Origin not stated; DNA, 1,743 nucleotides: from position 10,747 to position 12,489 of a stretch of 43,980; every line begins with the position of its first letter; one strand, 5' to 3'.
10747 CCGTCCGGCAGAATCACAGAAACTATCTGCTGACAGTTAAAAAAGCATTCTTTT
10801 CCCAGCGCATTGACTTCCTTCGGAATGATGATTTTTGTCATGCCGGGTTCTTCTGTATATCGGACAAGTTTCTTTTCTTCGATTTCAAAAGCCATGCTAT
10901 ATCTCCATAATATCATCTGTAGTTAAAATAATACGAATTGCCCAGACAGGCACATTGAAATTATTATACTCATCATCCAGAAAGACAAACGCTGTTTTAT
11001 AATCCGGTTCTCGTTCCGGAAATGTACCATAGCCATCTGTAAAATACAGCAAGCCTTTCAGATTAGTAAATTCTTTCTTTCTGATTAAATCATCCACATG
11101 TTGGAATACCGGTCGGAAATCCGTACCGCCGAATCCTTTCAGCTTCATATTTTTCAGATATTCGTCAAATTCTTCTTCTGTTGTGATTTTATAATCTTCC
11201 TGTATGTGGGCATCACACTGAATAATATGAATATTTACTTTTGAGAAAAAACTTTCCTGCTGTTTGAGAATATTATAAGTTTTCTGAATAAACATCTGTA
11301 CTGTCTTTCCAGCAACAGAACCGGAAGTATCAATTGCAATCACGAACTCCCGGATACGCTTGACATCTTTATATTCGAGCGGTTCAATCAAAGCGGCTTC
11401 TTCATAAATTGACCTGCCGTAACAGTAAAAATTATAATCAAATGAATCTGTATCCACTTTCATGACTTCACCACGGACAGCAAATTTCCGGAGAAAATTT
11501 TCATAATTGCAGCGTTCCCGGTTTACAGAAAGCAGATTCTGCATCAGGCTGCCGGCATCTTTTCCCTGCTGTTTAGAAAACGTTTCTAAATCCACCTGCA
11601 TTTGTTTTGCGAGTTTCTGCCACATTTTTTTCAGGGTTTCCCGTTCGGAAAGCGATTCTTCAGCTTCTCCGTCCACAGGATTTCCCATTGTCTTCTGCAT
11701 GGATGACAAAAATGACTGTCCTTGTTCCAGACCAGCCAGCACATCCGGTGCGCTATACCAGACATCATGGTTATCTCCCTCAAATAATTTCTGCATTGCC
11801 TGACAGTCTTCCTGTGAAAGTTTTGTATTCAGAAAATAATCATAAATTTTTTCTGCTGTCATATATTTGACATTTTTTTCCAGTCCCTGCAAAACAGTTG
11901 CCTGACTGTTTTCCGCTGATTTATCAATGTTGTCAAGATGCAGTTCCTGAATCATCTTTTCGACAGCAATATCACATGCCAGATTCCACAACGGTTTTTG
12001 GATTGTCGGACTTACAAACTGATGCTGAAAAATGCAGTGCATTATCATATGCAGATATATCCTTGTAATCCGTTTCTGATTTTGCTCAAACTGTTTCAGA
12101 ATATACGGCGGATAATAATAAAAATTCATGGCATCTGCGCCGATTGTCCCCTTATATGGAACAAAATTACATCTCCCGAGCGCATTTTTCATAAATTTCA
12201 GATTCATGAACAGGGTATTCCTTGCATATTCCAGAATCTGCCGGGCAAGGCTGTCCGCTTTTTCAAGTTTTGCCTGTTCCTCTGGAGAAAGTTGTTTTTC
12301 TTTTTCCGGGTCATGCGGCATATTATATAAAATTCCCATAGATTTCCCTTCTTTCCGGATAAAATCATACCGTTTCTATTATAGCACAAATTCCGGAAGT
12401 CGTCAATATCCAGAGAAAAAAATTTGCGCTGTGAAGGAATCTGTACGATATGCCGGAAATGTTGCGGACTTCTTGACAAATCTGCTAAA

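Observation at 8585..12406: Three-gene operon of a VWA/MIDAS protein with a degenerate metallopeptidase-like domain, a cytoplasmic LRR protein and a MoxR/AAA_5 ATPase: candidate NTPase-driven sensor or conflict module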

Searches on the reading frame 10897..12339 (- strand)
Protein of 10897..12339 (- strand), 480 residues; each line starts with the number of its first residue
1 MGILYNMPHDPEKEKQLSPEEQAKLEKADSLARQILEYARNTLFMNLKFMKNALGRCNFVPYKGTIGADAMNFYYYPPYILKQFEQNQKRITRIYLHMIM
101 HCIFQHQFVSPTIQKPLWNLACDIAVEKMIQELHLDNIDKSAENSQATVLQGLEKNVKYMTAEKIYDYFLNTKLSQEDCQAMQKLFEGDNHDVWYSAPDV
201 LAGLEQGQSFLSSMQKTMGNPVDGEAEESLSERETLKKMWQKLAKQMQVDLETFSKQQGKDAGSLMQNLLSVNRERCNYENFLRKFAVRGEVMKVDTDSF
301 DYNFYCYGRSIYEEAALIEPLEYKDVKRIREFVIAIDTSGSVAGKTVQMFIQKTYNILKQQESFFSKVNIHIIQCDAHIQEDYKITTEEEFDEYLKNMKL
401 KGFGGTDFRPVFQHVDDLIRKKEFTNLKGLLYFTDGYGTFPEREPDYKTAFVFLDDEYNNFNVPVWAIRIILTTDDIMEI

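Call 4: search_protein_families(library=pfam, proteins=[window:10897-12339:-], max_evalue=0.1)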
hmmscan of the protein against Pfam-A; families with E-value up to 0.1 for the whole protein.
window:10897-12339:- (480 aa): 4 families
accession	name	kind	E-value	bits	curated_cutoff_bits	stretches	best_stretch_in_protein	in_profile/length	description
PF09967.15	DUF2201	-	2.6e-14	53.9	26.4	1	333-471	2-121/123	VWA-like domain (DUF2201)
PF13203.12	DUF2201_N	-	9.1e-08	32.5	23.2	1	39-288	9-237/271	Putative metallopeptidase domain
PF13519.12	VWA_2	-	0.00069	20.6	27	1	333-436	2-106/107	von Willebrand factor type A domain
PF00092.34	VWA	-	0.00088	20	23.8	1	333-438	3-115/174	von Willebrand factor type A domain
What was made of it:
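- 10900..11358 (-): VWA domain with intact MIDAS (DTSGS 337-341, GGTD 404-407, TDG 434-436). Pfam DUF2201, VWA_2 and VWA (call 4).
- On DUF2201_N / DUF2201 (zincin-like + VWA-like, COG3864-type): DUF2201 53.9 bits (cut-off 26.4), residues 333-471 (call 4).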

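Call 5: search_protein_families(library=ncbifam, proteins=[window:10897-12339:-], max_evalue=0.1)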
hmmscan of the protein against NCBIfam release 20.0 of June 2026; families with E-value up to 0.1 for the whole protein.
window:10897-12339:- (480 aa): 2 families
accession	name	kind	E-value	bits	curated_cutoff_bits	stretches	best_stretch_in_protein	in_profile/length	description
TIGR03788.1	marine_srt_targ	equivalog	0.0091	14.5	551.65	1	312-436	253-379/629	marine proteobacterial sortase target protein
NF008230.0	PRK10997.1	equivalog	0.011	15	500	1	331-426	325-417/487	ATPase RavA stimulator ViaA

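Call 6: search_protein_families(library=padloc, proteins=[window:10897-12339:-], max_evalue=0.1)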
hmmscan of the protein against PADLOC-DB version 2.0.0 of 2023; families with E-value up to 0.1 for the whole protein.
window:10897-12339:- (480 aa): 0 families

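Call 10: find_encoding_contigs(protein=window:10897-12339:-, flank=10000, max_places=10)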
Protein window:10897-12339:- (480 aa): 3 contigs read that carry it; 3 places shown.
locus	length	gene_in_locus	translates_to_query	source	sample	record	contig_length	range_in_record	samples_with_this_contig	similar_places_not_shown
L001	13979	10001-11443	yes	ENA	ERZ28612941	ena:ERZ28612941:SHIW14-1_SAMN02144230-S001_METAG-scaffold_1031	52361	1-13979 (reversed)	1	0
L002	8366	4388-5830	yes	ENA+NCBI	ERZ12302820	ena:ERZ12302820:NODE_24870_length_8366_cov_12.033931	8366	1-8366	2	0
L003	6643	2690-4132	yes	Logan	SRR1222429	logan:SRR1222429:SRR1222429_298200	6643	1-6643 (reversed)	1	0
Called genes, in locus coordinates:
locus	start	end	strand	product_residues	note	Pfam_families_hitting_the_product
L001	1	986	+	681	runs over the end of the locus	PF03717:PBP_dimer, PF00905:Transpeptidase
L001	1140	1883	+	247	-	PF00142:Fer4_NifH (faint), PF01656:CbiA, PF02374:ArsA_ATPase (weak), PF06564:CBP_BcsQ (faint), PF09140:MipZ (faint), PF10609:ParA, PF13614:AAA_31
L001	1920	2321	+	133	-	PF02142:MGS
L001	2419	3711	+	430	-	PF01409:tRNA-synt_2d (faint), PF13393:tRNA-synt_His, PF00587:tRNA-synt_2b, PF00152:tRNA-synt_2 (faint), PF03129:HGTP_anticodon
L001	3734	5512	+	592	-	PF01336:tRNA_anti-codon, PF00152:tRNA-synt_2, PF01409:tRNA-synt_2d (faint), PF02938:GAD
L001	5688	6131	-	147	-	PF00011:HSP20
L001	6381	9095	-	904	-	PF02687:FtsX (faint), PF12704:MacB_PCD (faint)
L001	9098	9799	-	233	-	PF00005:ABC_tran, PF13304:AAA_21 (faint)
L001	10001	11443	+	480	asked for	PF13203:DUF2201_N, PF09967:DUF2201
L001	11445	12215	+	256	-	PF13306:LRR_5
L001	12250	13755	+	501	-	PF13401:AAA_22 (faint), PF00004:AAA, PF07728:AAA_5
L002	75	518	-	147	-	PF00011:HSP20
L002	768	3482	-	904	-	PF02687:FtsX (faint), PF12704:MacB_PCD (faint)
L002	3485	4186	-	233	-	PF00005:ABC_tran, PF13304:AAA_21 (faint)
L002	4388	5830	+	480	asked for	PF13203:DUF2201_N, PF09967:DUF2201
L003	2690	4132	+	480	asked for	PF13203:DUF2201_N, PF09967:DUF2201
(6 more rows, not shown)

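Call 15: find_homologous_proteins(query=window:10897-12339:-)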
Query window:10897-12339:- (480 aa): 7992 proteins with E <= 0.001 among 8000 candidates; the best 120 are listed.
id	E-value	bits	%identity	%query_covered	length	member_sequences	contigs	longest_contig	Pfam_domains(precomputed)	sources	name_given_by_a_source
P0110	0.0e+0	1097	100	100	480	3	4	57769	PF13203.13,PF09967.16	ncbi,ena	-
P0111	1.1e-296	1002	90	100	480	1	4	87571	PF13203.13,PF09967.16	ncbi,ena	-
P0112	1.6e-249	846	77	97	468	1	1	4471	PF13203.13,PF09967.16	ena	-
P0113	4.4e-248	842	76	98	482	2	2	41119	PF13203.13,PF09967.16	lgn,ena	-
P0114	8.7e-247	837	76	99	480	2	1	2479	PF13203.13,PF09967.16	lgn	-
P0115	6.5e-246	835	77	97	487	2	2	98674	PF13203.13,PF09967.16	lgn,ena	-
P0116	7.3e-245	831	76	98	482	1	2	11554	PF13203.13,PF09967.16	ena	-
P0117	1.7e-242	823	77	98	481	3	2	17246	PF13203.13,PF09967.16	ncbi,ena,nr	ncbi:MAG: metallopeptidase [Oscillospiraceae bacterium]|nr:metallopeptidase [Oscillospiraceae bacter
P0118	2.3e-241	820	75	99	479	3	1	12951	PF13203.13,PF09967.16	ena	-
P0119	5.3e-236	802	74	98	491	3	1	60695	PF13203.13,PF09967.16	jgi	-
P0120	7.3e-229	778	74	96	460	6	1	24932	PF13203.13,PF09967.16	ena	-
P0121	5.7e-226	769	76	91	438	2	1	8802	PF13203.13,PF09967.16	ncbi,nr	ncbi:MAG: metallopeptidase [Oscillospiraceae bacterium]|nr:metallopeptidase [Oscillospiraceae bacter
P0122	2.1e-225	767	73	96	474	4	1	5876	PF13203.13,PF09967.16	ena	-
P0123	3.2e-219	747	70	97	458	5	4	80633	PF13203.13,PF09967.16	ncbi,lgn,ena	-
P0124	1.8e-215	734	69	96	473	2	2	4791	PF13203.13,PF09967.16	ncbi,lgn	-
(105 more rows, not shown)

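Call 17: find_related_loci(query=A1, collection=genome_contigs, flank=6000)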
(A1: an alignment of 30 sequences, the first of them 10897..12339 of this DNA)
Query A1 (480 aa) in genome_contigs; peptide patterns used: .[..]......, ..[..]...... (x = any residue, [..] = any of these).
600 stretches matched a pattern (row limit reached: there are more); 592 encode a relative of the query (tblastn E <= 1e-3); the best 80 are kept; 80 distinct loci.
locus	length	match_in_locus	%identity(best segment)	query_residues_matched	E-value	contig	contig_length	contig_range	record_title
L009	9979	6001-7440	90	1-480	0e+0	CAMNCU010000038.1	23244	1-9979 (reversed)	MAG: uncultured Ruminococcus sp. isolate SRR873597_bin.30_metaWRAP_v1.3_MAG genome assembly, contig: NODE.4812_length_23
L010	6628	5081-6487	75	7-479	0e+0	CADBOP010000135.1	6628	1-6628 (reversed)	MAG: uncultured Ruminococcus sp. isolate RUG14155 genome assembly, contig: RUG14155_asm_135, whole genome shotgun sequen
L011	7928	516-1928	77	11-479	0e+0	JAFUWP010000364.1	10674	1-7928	MAG: Oscillospiraceae bacterium isolate RGIG4892 Roe_deer_Rumen-2__c369409, whole genome shotgun sequence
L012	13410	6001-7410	74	12-479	0e+0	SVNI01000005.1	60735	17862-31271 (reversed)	MAG: Ruminococcus sp. isolate SIG535 NODE_644_length_60735_cov_4.432177, whole genome shotgun sequence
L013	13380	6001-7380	58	24-477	0e+0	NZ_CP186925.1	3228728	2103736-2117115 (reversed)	Ruminococcus callidus strain ATCC 27760 chromosome, complete genome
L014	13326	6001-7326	59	26-474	7e-175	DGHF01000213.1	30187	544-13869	MAG TPA_asm: Ruminococcus sp. UBA3855 UBA3855_contig_9138, whole genome shotgun sequence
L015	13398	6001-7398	54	9-479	6e-170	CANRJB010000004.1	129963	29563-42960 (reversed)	MAG: uncultured Clostridia bacterium isolate Lapin-024__bin68 genome assembly, contig: Lapin-024__NODE_109_length_129963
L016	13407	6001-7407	52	17-479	5e-166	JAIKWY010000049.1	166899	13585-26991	MAG: Oscillospiraceae bacterium isolate RUI441 k141_14460221_flag=1_multi=12.0000_len=166899, whole genome shotgun seque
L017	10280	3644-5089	52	15-477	9e-166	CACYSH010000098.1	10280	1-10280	MAG: uncultured Ruminococcus sp. isolate RUG12221 genome assembly, contig: RUG12221_asm_98, whole genome shotgun sequenc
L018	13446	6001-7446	52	15-477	3e-164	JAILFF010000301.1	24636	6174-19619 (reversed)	MAG: Ruminococcus sp. isolate RUI065 k141_15382577_flag=1_multi=10.0264_len=24636, whole genome shotgun sequence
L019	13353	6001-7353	53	25-477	6e-164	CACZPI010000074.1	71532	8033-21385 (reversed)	MAG: uncultured Ruminococcus sp. isolate RUG12829 genome assembly, contig: RUG12829_asm_74, whole genome shotgun sequenc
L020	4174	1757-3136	51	15-477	6e-165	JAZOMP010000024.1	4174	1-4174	MAG: Acutalibacteraceae bacterium isolate T1900045646_YK20190340.MAGScoT_cleanbin_000036 SGB_8170_k141_2341687, whole ge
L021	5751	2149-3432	52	27-480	1e-161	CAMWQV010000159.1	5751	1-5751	MAG TPA_asm: uncultured Clostridia bacterium isolate SRR14411283_bin.13_metawrap_v1.3_MAG genome assembly, contig: NODE.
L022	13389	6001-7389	53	23-477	1e-159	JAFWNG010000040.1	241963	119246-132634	MAG: Solobacterium sp. isolate RGIG5894 Sheep_Jejunum-5__c166589, whole genome shotgun sequence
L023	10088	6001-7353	52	27-477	3e-159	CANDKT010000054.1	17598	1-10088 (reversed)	MAG TPA_asm: uncultured Firmicutes bacterium isolate ERR6760081_bin.78_metawrap_v1.3_MAG genome assembly, contig: ERZ128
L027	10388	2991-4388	51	12-477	1e-156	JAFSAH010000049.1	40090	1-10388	MAG: Clostridia bacterium isolate RGIG2960 Goat_Rectum-1__c700064, whole genome shotgun sequence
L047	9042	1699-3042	50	26-477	8e-151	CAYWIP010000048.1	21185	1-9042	MAG TPA_asm: uncultured Ruminococcus sp. isolate SRP287540_co1_257 genome assembly, contig: NODE_2524_length_21185_cov_1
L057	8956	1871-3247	51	26-477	4e-149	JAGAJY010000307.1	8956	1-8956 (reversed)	MAG: Oscillospiraceae bacterium isolate RGIG8511 Water_deer_Cecum-2__c515573, whole genome shotgun sequence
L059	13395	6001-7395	48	24-477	4e-149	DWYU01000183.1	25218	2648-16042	MAG TPA_asm: Candidatus Oscillibacter excrementavium isolate 5302 USAMLcec4__C153718_L25218_SAMN06368940, whole genome s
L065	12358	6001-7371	50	24-477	6e-148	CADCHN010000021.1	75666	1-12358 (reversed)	MAG: Ruminococcaceae bacterium isolate RUG14654 genome assembly, contig: RUG14654_asm_21, whole genome shotgun sequence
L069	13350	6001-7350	49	21-480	4e-147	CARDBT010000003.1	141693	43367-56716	MAG TPA_asm: uncultured Lachnospiraceae bacterium isolate MGBC144944 genome assembly, contig: MGBC144944.3, whole genome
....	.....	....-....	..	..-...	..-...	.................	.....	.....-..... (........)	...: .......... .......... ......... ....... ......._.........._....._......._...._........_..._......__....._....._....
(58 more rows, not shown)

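Call 31: search_solved_structures(query=window:10897-12339:-, max_evalue=1)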
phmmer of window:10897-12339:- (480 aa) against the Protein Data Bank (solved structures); distinct sequences matched with E-value up to 1: 0.
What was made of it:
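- Tried and rejected: None was found (call 31).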

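Call 34: search_dna_similar(query=window:10897-12339:-, collection=phages, mode=protein, max_evalue=0.001, max_rows=20)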
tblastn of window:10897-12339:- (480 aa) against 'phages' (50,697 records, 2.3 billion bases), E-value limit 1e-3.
Records with a match: 67; places in all: 67; records where one place covers at least 80% of the query: 38.
Best place of each record, by identity: <60% 67.
By first word of the organism name: Pseudomonas 15; Vibrio 14; Bacteriophage 9; Acinetobacter 4; Rhizobium 4; Aeromonas 3; Bacillus 2; Agrobacterium 2; Alishewanella 2; Planktothrix 2; and 9 more.
By host as written in the record: - 14; Pseudomonas aeruginosa 7; Vibrio splendidus 6; Pseudomonas aeruginosa PAO1 5; Acinetobacter pittii ABC38 2; Bacillus megaterium str. ATCC 43725 2; Vibrio sp. 2; Vibrio corallilyticus 2; and 21 more.
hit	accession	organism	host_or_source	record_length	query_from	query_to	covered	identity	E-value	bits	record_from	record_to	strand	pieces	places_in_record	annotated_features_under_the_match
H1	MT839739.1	Bacteriophage sp.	human fecal samples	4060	11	476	97%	39.1%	3e-103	340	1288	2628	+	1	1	record has no annotation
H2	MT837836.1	Bacteriophage sp.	human fecal samples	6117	26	479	95%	39.3%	2e-108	358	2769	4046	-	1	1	record has no annotation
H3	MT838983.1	Bacteriophage sp.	human fecal samples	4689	129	480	73%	50.1%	4e-110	362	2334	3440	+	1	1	record has no annotation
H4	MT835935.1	Bacteriophage sp.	human fecal samples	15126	26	475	94%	37.3%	4e-86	294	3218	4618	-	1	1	record has no annotation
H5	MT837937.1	Bacteriophage sp.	human fecal samples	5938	12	472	96%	34.6%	2e-92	312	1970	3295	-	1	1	record has no annotation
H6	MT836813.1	Bacteriophage sp.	human fecal samples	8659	32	479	93%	33.3%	4e-72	253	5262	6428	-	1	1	record has no annotation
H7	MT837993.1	Bacteriophage sp.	human fecal samples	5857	232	477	51%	53.3%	2e-83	286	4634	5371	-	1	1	record has no annotation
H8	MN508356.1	Acinetobacter phage VB_ApiP_XC38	Acinetobacter pittii ABC38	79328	17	437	88%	22.8%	1e-5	54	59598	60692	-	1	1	hypothetical protein (x2)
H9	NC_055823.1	Acinetobacter phage VB_ApiP_XC38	Acinetobacter pittii ABC38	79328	17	437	88%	22.8%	1e-5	54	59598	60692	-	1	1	HNH endonuclease | hypothetical protein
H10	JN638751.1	Bacillus phage G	Bacillus megaterium str. ATCC 43725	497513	65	452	81%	24.7%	4e-16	87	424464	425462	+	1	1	576: gp576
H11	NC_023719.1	Bacillus phage G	Bacillus megaterium str. ATCC 43725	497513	65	452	81%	24.7%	4e-16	87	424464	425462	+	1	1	576: HNH endonuclease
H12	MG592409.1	Vibrio phage 1.025.O._10N.222.46.B6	Vibrio splendidus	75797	13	454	92%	21.6%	5e-5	52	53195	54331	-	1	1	putative metallopeptidase domain protein | coil containing protein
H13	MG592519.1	Vibrio phage 1.150.O._10N.222.46.A6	Vibrio splendidus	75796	13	454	92%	21.6%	5e-5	52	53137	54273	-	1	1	putative metallopeptidase domain protein | coil containing protein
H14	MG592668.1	Vibrio phage 2.130.O._10N.222.46.C2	Vibrio splendidus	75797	13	454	92%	21.6%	5e-5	52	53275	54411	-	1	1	putative metallopeptidase domain protein | coil containing protein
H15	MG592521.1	Vibrio phage 1.152.O._10N.222.46.E1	Vibrio splendidus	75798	13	454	92%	21.6%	5e-5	52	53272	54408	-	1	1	putative metallopeptidase domain protein | coil containing protein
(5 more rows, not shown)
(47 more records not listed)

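Call 35: search_dna_similar(query=window:10897-12339:-, collection=plasmids, mode=protein, max_evalue=0.001, max_rows=25)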
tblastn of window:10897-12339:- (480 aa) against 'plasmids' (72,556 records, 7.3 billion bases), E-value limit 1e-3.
Records with a match: 32; places in all: 32; records where one place covers at least 80% of the query: 18.
Best place of each record, by identity: <60% 32.
By first word of the organism name: Burkholderia 6; Synechocystis 5; Cupriavidus 4; Variovorax 4; Ralstonia 3; Pseudomonas 3; Azospirillum 1; Thermus 1; Simplicispira 1; Rhodothermus 1; and 3 more.
By predicted mobility (MOB-suite, as given by PLSDB): non-mobilizable 20; conjugative 11; mobilizable 1.
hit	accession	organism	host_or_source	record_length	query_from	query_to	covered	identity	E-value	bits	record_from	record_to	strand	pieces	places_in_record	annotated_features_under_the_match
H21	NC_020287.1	Synechocystis sp. PCC 6803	-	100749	65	464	83%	24.4%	4e-13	80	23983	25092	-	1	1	VWA-like domain-containing protein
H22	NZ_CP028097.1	Synechocystis sp. IPPAS B-1465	axenic culture,Synechocystis sp. GT-L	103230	65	464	83%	24.4%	4e-13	80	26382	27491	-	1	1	VWA-like domain-containing protein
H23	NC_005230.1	Synechocystis sp. PCC 6803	-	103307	65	464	83%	24.4%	4e-13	80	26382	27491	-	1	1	VWA-like domain-containing protein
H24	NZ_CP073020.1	Synechocystis sp. PCC 6803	cell culture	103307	65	464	83%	24.4%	4e-13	80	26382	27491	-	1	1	VWA-like domain-containing protein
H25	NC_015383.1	Burkholderia gladioli BSR3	-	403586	40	452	86%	22.5%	2e-5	55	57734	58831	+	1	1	VWA-like domain-containing protein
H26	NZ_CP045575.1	Burkholderia gladioli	Oryza sativa,Cell culture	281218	40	452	86%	21.9%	2e-5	55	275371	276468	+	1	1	VWA-like domain-containing protein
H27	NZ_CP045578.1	Burkholderia gladioli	Oryza sativa,Cell culture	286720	40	452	86%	21.9%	2e-5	55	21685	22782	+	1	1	VWA-like domain-containing protein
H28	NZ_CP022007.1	Burkholderia gladioli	cell culture,gladiolus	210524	40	452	86%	21.9%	3e-5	54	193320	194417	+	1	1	VWA-like domain-containing protein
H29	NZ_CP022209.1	Burkholderia gladioli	Environment,environmental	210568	40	452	86%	21.9%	3e-5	54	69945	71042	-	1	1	VWA-like domain-containing protein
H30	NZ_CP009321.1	Burkholderia gladioli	Plant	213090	40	452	86%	21.9%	3e-5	54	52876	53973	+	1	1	VWA-like domain-containing protein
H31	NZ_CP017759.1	Cupriavidus necator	whole organism,soil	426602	29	438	85%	21.3%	2e-6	58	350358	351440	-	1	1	VWA-like domain-containing protein | hypothetical protein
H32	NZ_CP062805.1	Cupriavidus basilensis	Cell culture,Sediment of a freshwater ...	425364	40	438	83%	21.8%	1e-7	62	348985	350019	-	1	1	VWA-like domain-containing protein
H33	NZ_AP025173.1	Cupriavidus sp. P-10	-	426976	40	438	83%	21.8%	1e-7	62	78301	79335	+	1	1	VWA-like domain-containing protein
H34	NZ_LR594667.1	Variovorax sp. SRS16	linuron-contaminated soil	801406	61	475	86%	20.9%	6e-8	63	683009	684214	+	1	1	VWA-like domain-containing protein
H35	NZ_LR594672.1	Variovorax sp. PBL-E5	linuron-contaminated soil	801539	61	475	86%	20.9%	6e-8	63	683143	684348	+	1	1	VWA-like domain-containing protein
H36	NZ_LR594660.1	Variovorax sp. PBL-H6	linuron-contaminated soil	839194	61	475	86%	20.9%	6e-8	63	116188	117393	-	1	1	VWA-like domain-containing protein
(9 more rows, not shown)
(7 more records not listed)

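Call 36: get_annotated_region(hit=H21, flank=4000)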
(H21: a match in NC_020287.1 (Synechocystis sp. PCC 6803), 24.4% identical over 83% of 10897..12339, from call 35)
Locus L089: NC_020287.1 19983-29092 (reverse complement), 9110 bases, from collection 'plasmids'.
description: Synechocystis sp. PCC 6803 plasmid pSYSA_M, complete sequence
organism: Synechocystis sp. PCC 6803 (NCBI taxid 1148)
taxonomy: Bacteria; Cyanobacteriota; Cyanophyceae; Synechococcales; Merismopediaceae; Synechocystis; Synechocystis sp. PCC 6803
host: -; source: -; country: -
typing (MOB-suite, as given by PLSDB): non-mobilizable
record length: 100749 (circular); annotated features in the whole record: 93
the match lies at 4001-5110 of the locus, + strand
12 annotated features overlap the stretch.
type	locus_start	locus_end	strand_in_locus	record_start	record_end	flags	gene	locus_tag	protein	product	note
CDS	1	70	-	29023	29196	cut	-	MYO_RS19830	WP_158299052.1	hypothetical protein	-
CDS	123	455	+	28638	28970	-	-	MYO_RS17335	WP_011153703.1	DUF433 domain-containing protein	-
CDS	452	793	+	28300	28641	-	-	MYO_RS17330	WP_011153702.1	DUF5615 family PIN-like protein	-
CDS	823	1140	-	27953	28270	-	-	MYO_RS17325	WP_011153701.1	HepT-like ribonuclease domain-containing protein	-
CDS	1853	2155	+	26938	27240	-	-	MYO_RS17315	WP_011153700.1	DUF1778 domain-containing protein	-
CDS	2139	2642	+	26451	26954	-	-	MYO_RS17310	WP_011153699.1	GNAT family N-acetyltransferase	-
CDS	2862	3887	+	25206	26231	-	-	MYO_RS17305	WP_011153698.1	MoxR family ATPase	-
CDS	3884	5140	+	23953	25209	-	-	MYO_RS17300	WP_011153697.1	VWA-like domain-containing protein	-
CDS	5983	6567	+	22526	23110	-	-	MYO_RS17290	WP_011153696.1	hypothetical protein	-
CDS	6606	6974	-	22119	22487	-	-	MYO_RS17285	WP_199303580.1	hypothetical protein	-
CDS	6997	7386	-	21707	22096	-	-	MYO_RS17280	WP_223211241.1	hypothetical protein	-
CDS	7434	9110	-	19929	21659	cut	-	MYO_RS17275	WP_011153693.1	DUF262 domain-containing protein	-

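Call 37: get_annotated_region(hit=H12, flank=4000)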
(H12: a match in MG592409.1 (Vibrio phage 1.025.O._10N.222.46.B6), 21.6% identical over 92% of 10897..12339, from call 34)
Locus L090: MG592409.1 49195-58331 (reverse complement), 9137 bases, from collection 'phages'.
description: Vibrio phage 1.025.O._10N.222.46.B6, partial genome.
organism: Vibrio phage 1.025.O._10N.222.46.B6 (NCBI taxid 1881420)
taxonomy: Viruses; Duplodnaviria; Heunggongvirae; Uroviricota; Caudoviricetes; Schitoviridae; Pontosvirinae; Nahantvirus; Nahantvirus 49C7
host: Vibrio splendidus; source: iron chloride precipitation of 0.2um-filtered seawater, resuspended in oxalate solution; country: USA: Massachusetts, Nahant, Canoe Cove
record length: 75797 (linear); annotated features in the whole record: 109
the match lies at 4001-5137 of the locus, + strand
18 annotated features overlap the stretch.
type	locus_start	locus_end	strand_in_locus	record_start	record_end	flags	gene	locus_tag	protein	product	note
CDS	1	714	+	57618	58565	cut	-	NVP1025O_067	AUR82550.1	TMhelix containing protein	NVP1025O_067; aclame_best_match:protein:vir:106246; tara_best_match:OM-RGC.v1.005405247; ...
CDS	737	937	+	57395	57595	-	-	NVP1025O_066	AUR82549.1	coil containing protein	NVP1025O_066; tara_best_match:OM-RGC.v1.033829223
CDS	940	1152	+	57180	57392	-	-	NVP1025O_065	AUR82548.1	TMhelix containing protein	NVP1025O_065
CDS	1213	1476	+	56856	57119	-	-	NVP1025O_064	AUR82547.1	hypothetical protein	NVP1025O_064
CDS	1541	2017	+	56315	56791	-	-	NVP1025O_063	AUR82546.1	hypothetical protein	NVP1025O_063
CDS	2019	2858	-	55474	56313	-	-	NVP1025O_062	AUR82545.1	hypothetical protein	NVP1025O_062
CDS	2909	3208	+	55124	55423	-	-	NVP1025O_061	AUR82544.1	hypothetical protein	NVP1025O_061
CDS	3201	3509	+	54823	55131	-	-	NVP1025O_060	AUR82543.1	hypothetical protein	NVP1025O_060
CDS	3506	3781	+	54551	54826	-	-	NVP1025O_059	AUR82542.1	hypothetical protein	NVP1025O_059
CDS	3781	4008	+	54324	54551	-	-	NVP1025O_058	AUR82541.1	coil containing protein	NVP1025O_058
CDS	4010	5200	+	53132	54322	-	-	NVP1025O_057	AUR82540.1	putative metallopeptidase domain protein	NVP1025O_057; tara_best_match:OM-RGC.v1.003678629; cvp_best_match:CAMPEP_0000020114; InterPro:IPR025154; pog:POG1379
CDS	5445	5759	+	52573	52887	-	-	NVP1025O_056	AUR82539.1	hypothetical protein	NVP1025O_056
CDS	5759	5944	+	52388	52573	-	-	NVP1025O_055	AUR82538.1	membrane lipoprotein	NVP1025O_055; Prokaryotic membrane lipoprotein lipid attachment site profile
CDS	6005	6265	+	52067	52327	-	-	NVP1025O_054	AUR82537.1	coil containing protein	NVP1025O_054; tara_best_match:OM-RGC.v1.032542224; cvp_best_match:CAMPEP_0000020370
CDS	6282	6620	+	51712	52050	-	-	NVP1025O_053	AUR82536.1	hypothetical protein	NVP1025O_053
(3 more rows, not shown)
